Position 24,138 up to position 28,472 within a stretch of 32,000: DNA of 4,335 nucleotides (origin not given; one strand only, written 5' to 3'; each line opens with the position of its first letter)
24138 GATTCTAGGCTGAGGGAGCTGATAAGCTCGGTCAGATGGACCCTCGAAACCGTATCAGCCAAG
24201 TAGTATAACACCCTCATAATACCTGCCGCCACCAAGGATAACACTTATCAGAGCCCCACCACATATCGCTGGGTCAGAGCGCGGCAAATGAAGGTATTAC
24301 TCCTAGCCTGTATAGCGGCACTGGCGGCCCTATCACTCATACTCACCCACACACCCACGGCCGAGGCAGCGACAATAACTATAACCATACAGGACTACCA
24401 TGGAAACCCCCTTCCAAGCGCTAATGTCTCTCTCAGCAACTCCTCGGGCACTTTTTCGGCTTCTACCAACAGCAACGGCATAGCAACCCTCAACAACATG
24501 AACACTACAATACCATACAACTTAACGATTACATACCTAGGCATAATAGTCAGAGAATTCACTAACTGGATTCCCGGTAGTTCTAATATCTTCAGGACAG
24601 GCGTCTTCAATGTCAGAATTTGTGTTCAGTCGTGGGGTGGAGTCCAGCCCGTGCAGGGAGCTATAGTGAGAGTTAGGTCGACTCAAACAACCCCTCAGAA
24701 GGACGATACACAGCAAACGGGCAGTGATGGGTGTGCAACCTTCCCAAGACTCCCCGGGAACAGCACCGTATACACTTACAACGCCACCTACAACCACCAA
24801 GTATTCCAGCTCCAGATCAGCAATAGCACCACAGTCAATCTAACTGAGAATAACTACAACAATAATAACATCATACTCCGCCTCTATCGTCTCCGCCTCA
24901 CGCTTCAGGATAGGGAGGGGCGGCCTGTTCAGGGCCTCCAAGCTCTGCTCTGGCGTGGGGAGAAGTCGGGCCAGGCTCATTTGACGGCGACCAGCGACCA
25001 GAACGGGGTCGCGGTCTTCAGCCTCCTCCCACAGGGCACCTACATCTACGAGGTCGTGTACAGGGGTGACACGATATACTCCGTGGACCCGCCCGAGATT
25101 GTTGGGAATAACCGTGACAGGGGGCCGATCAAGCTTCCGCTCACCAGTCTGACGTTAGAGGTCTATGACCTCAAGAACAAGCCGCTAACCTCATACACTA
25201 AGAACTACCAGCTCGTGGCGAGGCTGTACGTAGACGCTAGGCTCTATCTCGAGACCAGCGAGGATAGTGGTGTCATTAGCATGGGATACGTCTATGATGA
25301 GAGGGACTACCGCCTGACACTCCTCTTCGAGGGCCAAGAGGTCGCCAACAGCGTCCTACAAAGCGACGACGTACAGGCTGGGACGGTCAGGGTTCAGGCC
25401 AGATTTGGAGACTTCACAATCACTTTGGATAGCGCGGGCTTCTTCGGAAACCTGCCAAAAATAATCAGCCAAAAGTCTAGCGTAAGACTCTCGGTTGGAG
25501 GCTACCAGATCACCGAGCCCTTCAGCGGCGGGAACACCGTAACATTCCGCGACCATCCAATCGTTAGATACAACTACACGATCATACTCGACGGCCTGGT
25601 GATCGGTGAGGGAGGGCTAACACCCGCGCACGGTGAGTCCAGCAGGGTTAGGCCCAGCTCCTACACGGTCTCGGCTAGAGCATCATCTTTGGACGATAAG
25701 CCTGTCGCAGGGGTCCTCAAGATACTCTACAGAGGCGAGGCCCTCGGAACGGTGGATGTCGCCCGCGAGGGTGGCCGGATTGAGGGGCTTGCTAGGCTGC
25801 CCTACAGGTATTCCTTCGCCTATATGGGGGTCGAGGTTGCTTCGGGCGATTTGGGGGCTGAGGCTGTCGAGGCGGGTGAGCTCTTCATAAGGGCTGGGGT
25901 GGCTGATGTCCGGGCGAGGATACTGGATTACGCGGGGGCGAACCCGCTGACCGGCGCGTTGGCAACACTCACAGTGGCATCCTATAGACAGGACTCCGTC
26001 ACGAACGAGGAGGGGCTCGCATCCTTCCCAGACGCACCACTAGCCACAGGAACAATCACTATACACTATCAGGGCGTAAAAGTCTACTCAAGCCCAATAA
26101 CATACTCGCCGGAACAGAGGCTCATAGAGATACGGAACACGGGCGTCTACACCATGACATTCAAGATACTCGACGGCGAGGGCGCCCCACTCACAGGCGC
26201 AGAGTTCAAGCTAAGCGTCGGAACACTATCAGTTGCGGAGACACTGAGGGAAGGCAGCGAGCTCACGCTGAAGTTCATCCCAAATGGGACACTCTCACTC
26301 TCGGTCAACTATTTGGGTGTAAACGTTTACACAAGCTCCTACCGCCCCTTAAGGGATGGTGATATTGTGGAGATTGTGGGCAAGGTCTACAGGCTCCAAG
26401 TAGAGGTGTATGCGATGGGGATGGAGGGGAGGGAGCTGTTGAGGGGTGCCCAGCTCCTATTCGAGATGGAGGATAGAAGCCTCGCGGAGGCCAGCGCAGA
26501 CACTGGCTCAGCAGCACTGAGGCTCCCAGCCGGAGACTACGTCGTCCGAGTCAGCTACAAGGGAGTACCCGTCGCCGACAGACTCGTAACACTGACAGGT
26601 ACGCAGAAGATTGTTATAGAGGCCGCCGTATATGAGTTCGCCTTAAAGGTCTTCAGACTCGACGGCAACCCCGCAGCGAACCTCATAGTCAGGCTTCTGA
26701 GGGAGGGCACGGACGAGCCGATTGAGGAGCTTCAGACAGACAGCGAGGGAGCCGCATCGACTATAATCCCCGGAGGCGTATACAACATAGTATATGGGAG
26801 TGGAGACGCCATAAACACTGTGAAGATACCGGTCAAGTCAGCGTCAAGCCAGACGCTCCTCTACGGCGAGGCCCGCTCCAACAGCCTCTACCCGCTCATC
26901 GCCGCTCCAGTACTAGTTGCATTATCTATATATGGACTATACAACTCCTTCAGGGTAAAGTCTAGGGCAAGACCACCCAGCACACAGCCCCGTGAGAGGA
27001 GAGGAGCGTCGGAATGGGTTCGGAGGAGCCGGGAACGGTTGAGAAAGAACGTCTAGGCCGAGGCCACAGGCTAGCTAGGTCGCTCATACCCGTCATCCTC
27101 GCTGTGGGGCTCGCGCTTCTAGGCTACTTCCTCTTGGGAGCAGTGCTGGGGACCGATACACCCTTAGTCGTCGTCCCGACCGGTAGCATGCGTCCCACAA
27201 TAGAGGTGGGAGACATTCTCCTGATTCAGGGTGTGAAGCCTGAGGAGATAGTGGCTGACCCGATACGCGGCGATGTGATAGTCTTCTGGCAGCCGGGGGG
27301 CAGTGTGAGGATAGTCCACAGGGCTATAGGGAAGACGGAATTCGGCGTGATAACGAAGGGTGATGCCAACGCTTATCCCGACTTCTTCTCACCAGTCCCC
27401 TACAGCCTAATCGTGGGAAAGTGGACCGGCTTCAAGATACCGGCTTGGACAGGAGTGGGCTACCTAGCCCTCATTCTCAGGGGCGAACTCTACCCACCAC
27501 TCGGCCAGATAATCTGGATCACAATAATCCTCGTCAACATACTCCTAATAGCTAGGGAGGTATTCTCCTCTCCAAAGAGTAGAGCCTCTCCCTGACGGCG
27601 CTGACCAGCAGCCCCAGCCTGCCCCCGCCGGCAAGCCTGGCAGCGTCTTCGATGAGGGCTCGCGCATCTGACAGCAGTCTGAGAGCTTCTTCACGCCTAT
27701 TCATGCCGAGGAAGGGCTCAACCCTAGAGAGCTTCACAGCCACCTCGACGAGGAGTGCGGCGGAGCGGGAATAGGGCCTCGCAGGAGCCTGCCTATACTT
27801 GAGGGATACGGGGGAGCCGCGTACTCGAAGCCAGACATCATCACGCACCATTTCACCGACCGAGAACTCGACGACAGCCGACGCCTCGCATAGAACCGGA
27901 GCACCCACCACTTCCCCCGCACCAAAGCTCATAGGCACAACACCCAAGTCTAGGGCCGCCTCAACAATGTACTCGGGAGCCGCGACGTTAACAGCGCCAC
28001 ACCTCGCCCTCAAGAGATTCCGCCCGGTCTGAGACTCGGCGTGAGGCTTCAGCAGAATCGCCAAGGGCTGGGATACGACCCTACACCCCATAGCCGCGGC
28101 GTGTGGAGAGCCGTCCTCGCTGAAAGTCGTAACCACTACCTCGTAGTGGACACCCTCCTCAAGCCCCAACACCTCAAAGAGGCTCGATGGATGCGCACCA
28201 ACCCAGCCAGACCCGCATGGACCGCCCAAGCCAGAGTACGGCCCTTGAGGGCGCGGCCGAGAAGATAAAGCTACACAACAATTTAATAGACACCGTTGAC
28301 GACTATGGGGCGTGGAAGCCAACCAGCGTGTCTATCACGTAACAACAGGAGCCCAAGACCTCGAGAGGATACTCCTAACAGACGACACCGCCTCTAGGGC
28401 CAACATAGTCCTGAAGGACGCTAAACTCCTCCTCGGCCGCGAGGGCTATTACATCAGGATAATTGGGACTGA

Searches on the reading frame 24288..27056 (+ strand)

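Call 11: search_protein_families(library=pfam, proteins=[window:24288-27056:+], max_evalue=0.01)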
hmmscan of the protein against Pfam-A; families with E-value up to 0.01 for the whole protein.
window:24288-27056:+ (922 aa): 11 families
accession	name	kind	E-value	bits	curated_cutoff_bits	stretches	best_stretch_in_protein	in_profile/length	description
PF13620.12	CarboxypepD_reg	-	2.8e-22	79.3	32.3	1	29-86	1-59/82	Carboxypeptidase regulatory-like domain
PF02369.22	Big_1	-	1e-11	45.2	34.9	1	26-74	17-70/93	Bacterial Ig-like domain (group 1)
PF17802.7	SpaA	-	1.2e-11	45.1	23.1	0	208-253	9-55/91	Prealbumin-like fold domain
PF13715.12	CarbopepD_reg_2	-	1.1e-09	38.6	32.2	1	38-91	10-60/88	CarboxypepD_reg-like domain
PF24025.1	Ig_DR_A0283-like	-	1.4e-08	35.4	27.1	0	23-79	2-60/102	DR_A0283-like, Ig-like domain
PF09134.16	Invasin_D3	-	5.1e-08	33.8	33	1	26-68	20-65/98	Invasin, domain 3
PF10670.15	DUF4198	-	2e-07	31.8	34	0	210-259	156-208/209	Domain of unknown function (DUF4198)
PF17789.7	MG4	-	2.2e-07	31.4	24.7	0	778-827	12-60/95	Macroglobulin domain MG4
PF24107.1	DUF7382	-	8.6e-07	29.2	27.4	0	202-243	22-63/65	Domain of unknown function (DUF7382)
PF16640.11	Big_3_5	-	7.7e-06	26.8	35.5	0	230-265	38-76/88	Bacterial Ig-like domain (group 3)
PF17210.9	SdrD_B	-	0.00063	20.4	29.7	0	206-258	16-66/112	SdrD B-like domain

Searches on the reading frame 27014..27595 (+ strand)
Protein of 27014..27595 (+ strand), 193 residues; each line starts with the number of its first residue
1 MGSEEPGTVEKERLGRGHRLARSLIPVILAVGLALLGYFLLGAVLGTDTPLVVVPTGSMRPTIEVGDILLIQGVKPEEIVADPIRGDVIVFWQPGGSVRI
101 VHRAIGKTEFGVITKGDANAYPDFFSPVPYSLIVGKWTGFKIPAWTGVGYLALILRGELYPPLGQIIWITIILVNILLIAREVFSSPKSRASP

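Call 11: search_protein_families(library=pfam, proteins=[window:27014-27595:+], max_evalue=0.01)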
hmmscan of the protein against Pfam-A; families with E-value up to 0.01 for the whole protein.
window:27014-27595:+ (193 aa): 1 family
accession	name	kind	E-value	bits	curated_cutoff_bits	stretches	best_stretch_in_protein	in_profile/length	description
PF10502.14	Peptidase_S26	-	1.7e-06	28.5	22.9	1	39-106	16-79/168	Signal peptidase, peptidase S26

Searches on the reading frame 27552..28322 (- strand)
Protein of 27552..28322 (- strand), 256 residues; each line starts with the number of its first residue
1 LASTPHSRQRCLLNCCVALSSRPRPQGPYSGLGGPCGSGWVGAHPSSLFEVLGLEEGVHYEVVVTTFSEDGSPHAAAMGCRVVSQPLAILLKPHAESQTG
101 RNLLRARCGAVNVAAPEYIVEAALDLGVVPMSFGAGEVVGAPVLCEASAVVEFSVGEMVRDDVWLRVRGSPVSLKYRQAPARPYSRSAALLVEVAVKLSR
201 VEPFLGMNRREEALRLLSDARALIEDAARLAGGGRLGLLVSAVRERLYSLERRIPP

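Call 11: search_protein_families(library=pfam, proteins=[window:27552-28322:-], max_evalue=0.01)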
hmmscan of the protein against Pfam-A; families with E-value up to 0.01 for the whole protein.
window:27552-28322:- (256 aa): 1 family
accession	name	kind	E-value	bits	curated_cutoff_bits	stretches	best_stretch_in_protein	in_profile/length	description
PF04289.18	DUF447_N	-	3.6e-10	40.2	24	1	60-176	1-112/114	Protein of unknown function (DUF447) N-terminal domain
